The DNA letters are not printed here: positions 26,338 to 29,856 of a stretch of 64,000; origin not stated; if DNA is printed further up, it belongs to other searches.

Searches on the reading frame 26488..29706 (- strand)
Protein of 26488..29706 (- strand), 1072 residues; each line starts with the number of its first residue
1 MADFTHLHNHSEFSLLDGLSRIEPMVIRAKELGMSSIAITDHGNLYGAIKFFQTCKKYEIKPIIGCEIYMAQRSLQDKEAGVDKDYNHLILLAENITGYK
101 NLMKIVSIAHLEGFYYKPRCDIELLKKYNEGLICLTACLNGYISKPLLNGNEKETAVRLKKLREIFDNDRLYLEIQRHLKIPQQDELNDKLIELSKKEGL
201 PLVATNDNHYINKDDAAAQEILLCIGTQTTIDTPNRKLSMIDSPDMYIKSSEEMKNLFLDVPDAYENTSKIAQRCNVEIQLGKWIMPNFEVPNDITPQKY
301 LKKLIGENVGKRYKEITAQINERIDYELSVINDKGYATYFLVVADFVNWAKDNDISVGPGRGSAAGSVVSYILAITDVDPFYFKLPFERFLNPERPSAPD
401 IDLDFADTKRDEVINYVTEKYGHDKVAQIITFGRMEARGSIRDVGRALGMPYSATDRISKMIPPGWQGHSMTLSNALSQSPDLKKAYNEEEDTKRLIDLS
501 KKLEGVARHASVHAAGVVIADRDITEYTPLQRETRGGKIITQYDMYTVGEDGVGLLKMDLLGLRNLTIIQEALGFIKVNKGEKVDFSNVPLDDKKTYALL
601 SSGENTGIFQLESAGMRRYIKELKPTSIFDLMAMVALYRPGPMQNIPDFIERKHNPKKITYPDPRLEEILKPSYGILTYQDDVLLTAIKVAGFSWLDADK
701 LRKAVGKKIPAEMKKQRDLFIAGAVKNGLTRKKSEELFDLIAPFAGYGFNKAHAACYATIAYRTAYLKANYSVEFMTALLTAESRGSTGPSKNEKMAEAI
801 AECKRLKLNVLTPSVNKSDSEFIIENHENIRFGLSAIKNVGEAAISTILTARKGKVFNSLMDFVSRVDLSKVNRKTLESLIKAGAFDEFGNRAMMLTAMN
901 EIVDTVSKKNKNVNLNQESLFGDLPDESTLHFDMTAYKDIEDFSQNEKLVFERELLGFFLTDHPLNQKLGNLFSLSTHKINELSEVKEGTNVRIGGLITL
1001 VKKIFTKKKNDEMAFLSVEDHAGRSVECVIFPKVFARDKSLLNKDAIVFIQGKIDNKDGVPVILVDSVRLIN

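Call 53: search_protein_families(library=ncbifam, proteins=[window:26488-29706:-], max_evalue=0.00001)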
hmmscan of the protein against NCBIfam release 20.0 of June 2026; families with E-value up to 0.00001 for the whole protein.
window:26488-29706:- (1072 aa): 13 families
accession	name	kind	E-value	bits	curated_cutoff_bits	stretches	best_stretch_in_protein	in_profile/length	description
NF005298.0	PRK06826.1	equivalog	0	1353.8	1260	1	2-1071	3-1072/1151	DNA polymerase III subunit alpha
NF004226.0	PRK05673.1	equivalog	0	1318.9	1002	1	3-1068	5-1059/1146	DNA polymerase III subunit alpha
TIGR00594.1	polc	superfamily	0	1255.9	434.35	1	4-1031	1-1022/1022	DNA polymerase III subunit alpha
NF005617.0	PRK07374.1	equivalog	0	1026.9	1653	1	4-1071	3-1080/1170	DNA polymerase III subunit alpha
NF005377.0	PRK06920.1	equivalog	8.8e-294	977.5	1806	1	3-1068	2-1020/1108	DNA polymerase III subunit alpha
NF005516.0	PRK07135.1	equivalog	1.9e-213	711.5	1084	1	2-1046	2-952/974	DNA polymerase III DnaE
NF007079.0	PRK09532.1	equivalog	4.3e-207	690.2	1525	1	4-751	3-778/876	DNA polymerase III subunit alpha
NF004225.0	PRK05672.1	subfamily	1.9e-200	668.5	939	1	2-1067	4-1028/1047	error-prone DNA polymerase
NF004550.0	PRK05898.1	equivalog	2.7e-196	654.8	1182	2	202-1012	137-918/971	DNA polymerase III subunit alpha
NF005582.0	PRK07279.1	equivalog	1.3e-187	625.9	1279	1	4-1068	2-961/1033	DNA polymerase III subunit alpha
NF005616.0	PRK07373.1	equivalog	1.3e-79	267.9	646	1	745-1069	34-358/449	DNA polymerase III subunit alpha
NF001688.0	PRK00448.1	equivalog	8.5e-66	222.4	873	4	78-381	606-913/1445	PolC-type DNA polymerase III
TIGR01405.1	polC_Gram_pos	equivalog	1.9e-59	201.4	1043.45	3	78-381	372-678/1211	DNA polymerase III subunit alpha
